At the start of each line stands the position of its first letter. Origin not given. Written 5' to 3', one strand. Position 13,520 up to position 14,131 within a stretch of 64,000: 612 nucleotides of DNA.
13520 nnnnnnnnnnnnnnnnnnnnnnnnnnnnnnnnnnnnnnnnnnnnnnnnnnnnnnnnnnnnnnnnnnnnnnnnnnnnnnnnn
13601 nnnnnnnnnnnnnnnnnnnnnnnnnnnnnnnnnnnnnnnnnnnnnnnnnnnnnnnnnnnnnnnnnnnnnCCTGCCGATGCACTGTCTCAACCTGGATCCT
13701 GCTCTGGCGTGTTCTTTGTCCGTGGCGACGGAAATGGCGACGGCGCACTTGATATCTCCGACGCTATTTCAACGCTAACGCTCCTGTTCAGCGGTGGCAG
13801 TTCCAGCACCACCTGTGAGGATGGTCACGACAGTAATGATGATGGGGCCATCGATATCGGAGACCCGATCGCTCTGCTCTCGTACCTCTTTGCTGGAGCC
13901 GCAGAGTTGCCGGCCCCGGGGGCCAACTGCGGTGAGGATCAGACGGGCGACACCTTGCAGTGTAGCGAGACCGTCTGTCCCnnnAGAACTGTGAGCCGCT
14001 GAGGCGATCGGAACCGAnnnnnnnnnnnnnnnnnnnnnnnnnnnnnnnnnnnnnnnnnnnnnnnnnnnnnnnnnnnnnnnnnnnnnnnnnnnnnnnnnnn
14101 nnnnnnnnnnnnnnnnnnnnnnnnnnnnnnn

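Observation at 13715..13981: Same C-terminal module (dockerin pair plus ~20-aa Cys tail) on two unrelated secreted proteins 40 kb apart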

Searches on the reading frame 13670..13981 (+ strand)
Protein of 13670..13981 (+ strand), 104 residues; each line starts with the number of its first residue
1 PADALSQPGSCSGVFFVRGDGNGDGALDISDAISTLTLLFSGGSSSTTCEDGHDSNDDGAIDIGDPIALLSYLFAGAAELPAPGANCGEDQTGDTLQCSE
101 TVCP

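Call 8: find_homologous_proteins(query=A1, max_evalue=0.001)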
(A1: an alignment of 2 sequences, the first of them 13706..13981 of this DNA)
Query A1 (2 sequences) (92 aa, profile of the alignment): 53 proteins with E <= 0.001 among 100 candidates.
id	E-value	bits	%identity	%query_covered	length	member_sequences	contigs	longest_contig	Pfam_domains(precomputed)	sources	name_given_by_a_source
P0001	1.5e-49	184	35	97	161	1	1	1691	-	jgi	-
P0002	8.0e-41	156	89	99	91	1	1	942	-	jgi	jgi:hypothetical protein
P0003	2.3e-32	129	64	100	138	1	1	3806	PF00404.25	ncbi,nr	ncbi:MAG: hypothetical protein HRU16_08965 [Planctomycetes bacterium]|nr:hypothetical protein [Planc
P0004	5.6e-31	125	45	96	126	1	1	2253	-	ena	-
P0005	4.7e-28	115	48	91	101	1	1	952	PF00404.25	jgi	jgi:hypothetical protein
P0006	1.0e-27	114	52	88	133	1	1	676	-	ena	-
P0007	6.7e-27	112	55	95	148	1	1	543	PF18911.7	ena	-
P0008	7.2e-27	111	56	82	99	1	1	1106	-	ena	-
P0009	3.2e-26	109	53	91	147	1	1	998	PF00404.25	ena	-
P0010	5.4e-25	105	48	95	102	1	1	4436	-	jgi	jgi:hypothetical protein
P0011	1.2e-24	104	61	90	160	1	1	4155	-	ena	-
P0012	1.7e-24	104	53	97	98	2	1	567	PF00404.25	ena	-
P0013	3.9e-24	103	47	100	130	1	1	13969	PF00404.25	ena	-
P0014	9.2e-24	101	55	91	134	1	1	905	-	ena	-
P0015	1.8e-23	101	49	97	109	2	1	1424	-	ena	-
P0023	2.1e-22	97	52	91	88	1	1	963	PF00404.25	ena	-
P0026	3.0e-21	93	44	92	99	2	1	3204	PF00404.25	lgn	-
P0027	7.3e-21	92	48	90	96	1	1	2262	PF00404.25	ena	-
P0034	7.2e-19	86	43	97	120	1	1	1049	PF00404.25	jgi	jgi:hypothetical protein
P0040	5.3e-15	73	48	91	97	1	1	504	PF00404.25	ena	-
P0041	1.5e-14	72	41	84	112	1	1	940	PF00404.25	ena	-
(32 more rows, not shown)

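Call 19: predict_structure(alignment_id=A2)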
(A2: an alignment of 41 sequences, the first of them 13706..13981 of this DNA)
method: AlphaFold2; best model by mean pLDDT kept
length: 92 residues; sequences in the alignment: 41
mean_pLDDT: 89.8   pTM: 0.82
mean pLDDT of the five models: 89.8, 82.1, 81.8, 81.7, 78.2
residues with pLDDT >= 90: 57; 70-90: 30; 50-70: 5; < 50: 0
segments of 3 or more residues with pLDDT < 50: none
pLDDT, mean of each block of 10 residues (from residue 1): 88 94 94 83 95 98 96 87 78 66
secondary structure, 60 per line:
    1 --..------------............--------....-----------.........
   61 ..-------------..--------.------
elements in order: H17-28 H52-62

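Call 20: search_protein_representatives(alignment_id=A2)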
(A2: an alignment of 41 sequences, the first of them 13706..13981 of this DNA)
Query: 41 sequences, 105 profile positions. Proteins with E-value up to 0.001 (for the whole library): 46614; up to 1e-10: 25790; up to 1e-30: 1077. The best 150 are listed.
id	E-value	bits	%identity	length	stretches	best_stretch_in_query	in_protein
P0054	7.2e-176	588.5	-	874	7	9-102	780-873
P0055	1.5e-110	378.6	-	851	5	8-101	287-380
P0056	1.2e-101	349.9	-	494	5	15-103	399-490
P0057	2.3e-100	345.8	-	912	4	14-100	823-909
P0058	3.4e-100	345.3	-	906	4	13-103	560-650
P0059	4.2e-98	338.5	-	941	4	9-102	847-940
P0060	3.0e-95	329.4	-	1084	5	13-93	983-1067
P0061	3.6e-91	316.3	-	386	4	12-104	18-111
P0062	6.8e-86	299.3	-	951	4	14-99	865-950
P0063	1.9e-85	297.9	-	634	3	14-98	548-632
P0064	1.6e-84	294.9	-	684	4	14-101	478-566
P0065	1.7e-83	291.6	-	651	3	12-99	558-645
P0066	3.9e-82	287.2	-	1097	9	13-73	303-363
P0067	4.3e-82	287.1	-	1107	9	14-72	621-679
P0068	5.7e-80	280.3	-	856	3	8-102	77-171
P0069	6.4e-80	280.1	-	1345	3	11-100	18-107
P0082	2.5e-71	252.5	-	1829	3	10-104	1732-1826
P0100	2.4e-64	230.0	-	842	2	12-105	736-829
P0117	4.5e-59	213.1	-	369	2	10-104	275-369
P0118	4.9e-59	213.0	-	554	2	8-99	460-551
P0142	7.2e-55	199.6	-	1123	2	11-104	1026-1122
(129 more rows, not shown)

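Call 23: search_protein_families(library=pfam, proteins=[P0054, P0057, P0063, P0066, P0069, P0082, P0100, P0117, P0118, P0142], max_evalue=0.001)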
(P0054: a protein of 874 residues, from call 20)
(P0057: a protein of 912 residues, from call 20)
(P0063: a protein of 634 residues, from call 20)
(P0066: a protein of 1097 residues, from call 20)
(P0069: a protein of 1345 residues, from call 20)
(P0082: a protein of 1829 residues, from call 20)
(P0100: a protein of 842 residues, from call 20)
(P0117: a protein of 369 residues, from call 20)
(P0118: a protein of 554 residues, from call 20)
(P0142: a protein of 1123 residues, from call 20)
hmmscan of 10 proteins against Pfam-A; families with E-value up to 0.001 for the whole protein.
P0054 (874 aa): 6 families
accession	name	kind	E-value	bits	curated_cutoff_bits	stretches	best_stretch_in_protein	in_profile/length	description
PF00404.24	Dockerin_1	-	4.9e-44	148.8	22.9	6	7-59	2-55/57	Dockerin type I domain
PF13499.12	EF-hand_7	-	1.6e-19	70.5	30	0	516-566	7-63/67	EF-hand domain pair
PF13202.12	EF-hand_5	-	4.3e-12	45.3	25.9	0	516-536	3-24/25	EF hand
PF18884.5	TSP3_bac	-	4.9e-10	39.5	25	1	628-649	1-22/22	Bacterial TSP3 repeat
PF00036.39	EF-hand_1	-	5.3e-05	22.9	25.4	0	516-536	5-25/29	EF hand domain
PF13405.12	EF-hand_6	-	0.00051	20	25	0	516-536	5-25/30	EF-hand domain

P0057 (912 aa): 3 families
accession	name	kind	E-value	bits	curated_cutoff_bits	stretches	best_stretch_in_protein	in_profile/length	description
PF00404.24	Dockerin_1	-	9.9e-28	96.6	22.9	4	33-80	2-50/57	Dockerin type I domain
PF13499.12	EF-hand_7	-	3.9e-08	34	30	0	563-612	8-62/67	EF-hand domain pair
PF00963.24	Cohesin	-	5.8e-05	23.7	24.1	1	660-700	4-46/139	Cohesin domain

P0063 (634 aa): 3 families
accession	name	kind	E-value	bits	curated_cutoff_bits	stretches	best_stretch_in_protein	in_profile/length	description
PF00404.24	Dockerin_1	-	8.9e-18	64.7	22.9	2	306-360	2-57/57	Dockerin type I domain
PF13499.12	EF-hand_7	-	3.2e-08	34.2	30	0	335-359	7-31/67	EF-hand domain pair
PF13202.12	EF-hand_5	-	0.00078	19.3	25.9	0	335-349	4-18/25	EF hand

P0066 (1097 aa): 6 families
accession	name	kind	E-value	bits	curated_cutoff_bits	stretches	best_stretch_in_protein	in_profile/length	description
PF00404.24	Dockerin_1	-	3.8e-65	216.4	22.9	9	490-541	2-56/57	Dockerin type I domain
PF00082.27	Peptidase_S8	-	8e-14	52.1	21.8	1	859-1085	7-278/288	Subtilase family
PF13499.12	EF-hand_7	-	2.3e-12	47.5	30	0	406-438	12-37/67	EF-hand domain pair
PF00036.39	EF-hand_1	-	5.7e-12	44.7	25.4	0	406-425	10-29/29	EF hand domain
PF13405.12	EF-hand_6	-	2.7e-05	23.9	25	0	406-425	10-29/30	EF-hand domain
PF13517.12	FG-GAP_3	-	3.1e-05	24.9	26.9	0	513-531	41-59/61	FG-GAP-like repeat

P0069 (1345 aa): 2 families
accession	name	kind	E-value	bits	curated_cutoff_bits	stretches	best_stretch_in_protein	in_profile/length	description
PF00404.24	Dockerin_1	-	2.5e-10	40.8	22.9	0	27-73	2-49/57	Dockerin type I domain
PF00963.24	Cohesin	-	3.1e-09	37.6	24.1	1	121-226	3-106/139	Cohesin domain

P0082 (1829 aa): 2 families
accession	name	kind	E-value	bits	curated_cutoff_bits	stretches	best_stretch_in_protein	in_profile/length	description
PF00404.24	Dockerin_1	-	4e-14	53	22.9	1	539-592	2-57/57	Dockerin type I domain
PF24595.1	DUF7619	-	8.6e-06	26.3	27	0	1318-1380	1-56/133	Domain of unknown function (DUF7619)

P0100 (842 aa): 1 family
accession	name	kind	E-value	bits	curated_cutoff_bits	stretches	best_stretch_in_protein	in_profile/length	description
PF00404.24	Dockerin_1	-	7.4e-08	32.9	22.9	1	744-796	2-55/57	Dockerin type I domain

P0117 (369 aa): 3 families
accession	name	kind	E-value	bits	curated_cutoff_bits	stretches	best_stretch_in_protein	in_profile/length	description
PF00404.24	Dockerin_1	-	3.3e-12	46.9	22.9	2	285-338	2-56/57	Dockerin type I domain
PF13202.12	EF-hand_5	-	0.00034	20.4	25.9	0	281-294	4-17/25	EF hand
PF13499.12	EF-hand_7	-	0.00069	20.4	30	0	63-83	8-27/67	EF-hand domain pair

P0118 (554 aa): 3 families
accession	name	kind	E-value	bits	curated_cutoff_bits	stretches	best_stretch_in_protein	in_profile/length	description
PF13499.12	EF-hand_7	-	5.2e-06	27.2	30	0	501-532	7-37/67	EF-hand domain pair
PF00404.24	Dockerin_1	-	1.4e-05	25.6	22.9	0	472-519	2-50/57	Dockerin type I domain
PF00963.24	Cohesin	-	0.00045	20.9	24.1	0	302-348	3-51/139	Cohesin domain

P0142 (1123 aa): 2 families
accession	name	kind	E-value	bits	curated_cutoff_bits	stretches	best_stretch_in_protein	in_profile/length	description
PF00404.24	Dockerin_1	-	7.4e-10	39.3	22.9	1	25-68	2-46/57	Dockerin type I domain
PF24595.1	DUF7619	-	8.4e-10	39.3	27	1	881-924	86-128/133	Domain of unknown function (DUF7619)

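Call 24: fold_search(model_id=the predicted structure, library=pdb)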
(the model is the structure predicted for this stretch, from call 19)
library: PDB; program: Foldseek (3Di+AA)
matches with E <= 10: 35; with E <= 0.001: 0
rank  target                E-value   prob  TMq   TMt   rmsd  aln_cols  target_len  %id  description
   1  5m2s_B                1.7e-02  1.00  0.57  0.65   2.5        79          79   26  R. flavefaciens' third ScaB cohesin in complex with a group 1 dockerin (released 2017-07-05)
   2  5m2o_B                1.7e-02  0.99  0.57  0.69   2.9        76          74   29  R. flavefaciens' third ScaB cohesin in complex with a group 1 dockerin (released 2017-07-05)
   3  2mte_MODEL_1_A        2.2e-02  1.00  0.60  0.77   1.9        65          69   31  Solution structure of Doc48S (released 2014-10-15)
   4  8x3a_MODEL_1_A        3.5e-02  0.99  0.57  0.37   2.2        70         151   24  Solution NMR structure of cellulosomal double-dockerin module of Clo1313_0689 from Clostridium thermocellum (released 2024-04-03)
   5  4uyq_B                5.4e-02  0.99  0.59  0.72   2.3        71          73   20  High resolution structure of the third cohesin ScaC in complex with the ScaB dockerin with a mutation in the C-termina (released 2015-04-15)
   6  4fl4_G                7.7e-02  0.99  0.61  0.82   2.0        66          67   29  Scaffoldin conformation and dynamics revealed by a ternary complex from the Clostridium thermocellum cellulosome (released 2012-06-27)
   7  4uyp_B                7.7e-02  0.99  0.56  0.69   2.2        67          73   19  High resolution structure of the third cohesin ScaC in complex with the ScaB dockerin with a mutation in the N-termina (released 2015-04-15)
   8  4dh2_D                8.8e-02  0.99  0.62  0.79   1.7        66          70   27  Crystal structure of Coh-OlpC(Cthe_0452)-Doc435(Cthe_0435) complex: A novel type I Cohesin-Dockerin complex from Clost (released 2012-11-28)
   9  4fl4_A                9.5e-02  0.99  0.58  0.77   2.8        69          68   26  Scaffoldin conformation and dynamics revealed by a ternary complex from the Clostridium thermocellum cellulosome (released 2012-06-27)
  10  5lxv_B                1.4e-01  0.96  0.56  0.75   2.6        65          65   31  Crystal structure of Ruminococcus flavefaciens scaffoldin C cohesin in complex with a dockerin from an uncharacterized (released 2016-10-19)
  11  5nrk_B                1.4e-01  0.96  0.57  0.75   2.4        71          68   20  Crystal structure of the sixth cohesin from Acetivibrio cellulolyticus' scaffoldin B in complex with Cel5 dockerin S15 (released 2018-01-31)
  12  2ccl_B                1.9e-01  0.97  0.55  0.79   1.7        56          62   25  THE S45A, T46A MUTANT OF THE TYPE I COHESIN-DOCKERIN COMPLEX FROM THE CELLULOSOME OF CLOSTRIDIUM THERMOCELLUM (released 2007-02-13)
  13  4dh2_B                1.9e-01  0.97  0.61  0.75   1.9        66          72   27  Crystal structure of Coh-OlpC(Cthe_0452)-Doc435(Cthe_0435) complex: A novel type I Cohesin-Dockerin complex from Clost (released 2012-11-28)
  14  6kge_B                2.1e-01  0.95  0.54  0.79   1.6        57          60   28  Crystal structure of CaDoc0917(R16D)-CaCohA2 complex at pH 5.5 (released 2020-07-08)
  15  4fl4_J                2.4e-01  0.95  0.58  0.78   1.9        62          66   27  Scaffoldin conformation and dynamics revealed by a ternary complex from the Clostridium thermocellum cellulosome (released 2012-06-27)
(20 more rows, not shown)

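Call 59: search_protein_families(library=ncbifam, proteins=[window:13670-13981:+], max_evalue=10)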
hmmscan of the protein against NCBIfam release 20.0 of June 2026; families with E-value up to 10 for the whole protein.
window:13670-13981:+ (104 aa): 1 family
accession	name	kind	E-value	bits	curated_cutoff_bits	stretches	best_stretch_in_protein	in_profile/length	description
NF041540.1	dockerin_GC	domain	0.027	14.9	29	1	19-76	10-66/67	GC-type dockerin domain-anchored protein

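Call 65: search_protein_families(library=pfam, proteins=[window:13670-13981:+], max_evalue=10)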
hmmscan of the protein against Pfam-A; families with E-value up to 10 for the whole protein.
window:13670-13981:+ (104 aa): 3 families
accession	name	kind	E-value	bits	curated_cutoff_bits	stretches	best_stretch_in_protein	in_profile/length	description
PF13499.12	EF-hand_7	-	0.076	13.8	30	0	53-68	11-25/67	EF-hand domain pair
PF00404.24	Dockerin_1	-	0.25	12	22.9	2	53-74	2-23/57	Dockerin type I domain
PF13405.12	EF-hand_6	-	0.56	10.5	25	0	19-37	9-27/30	EF-hand domain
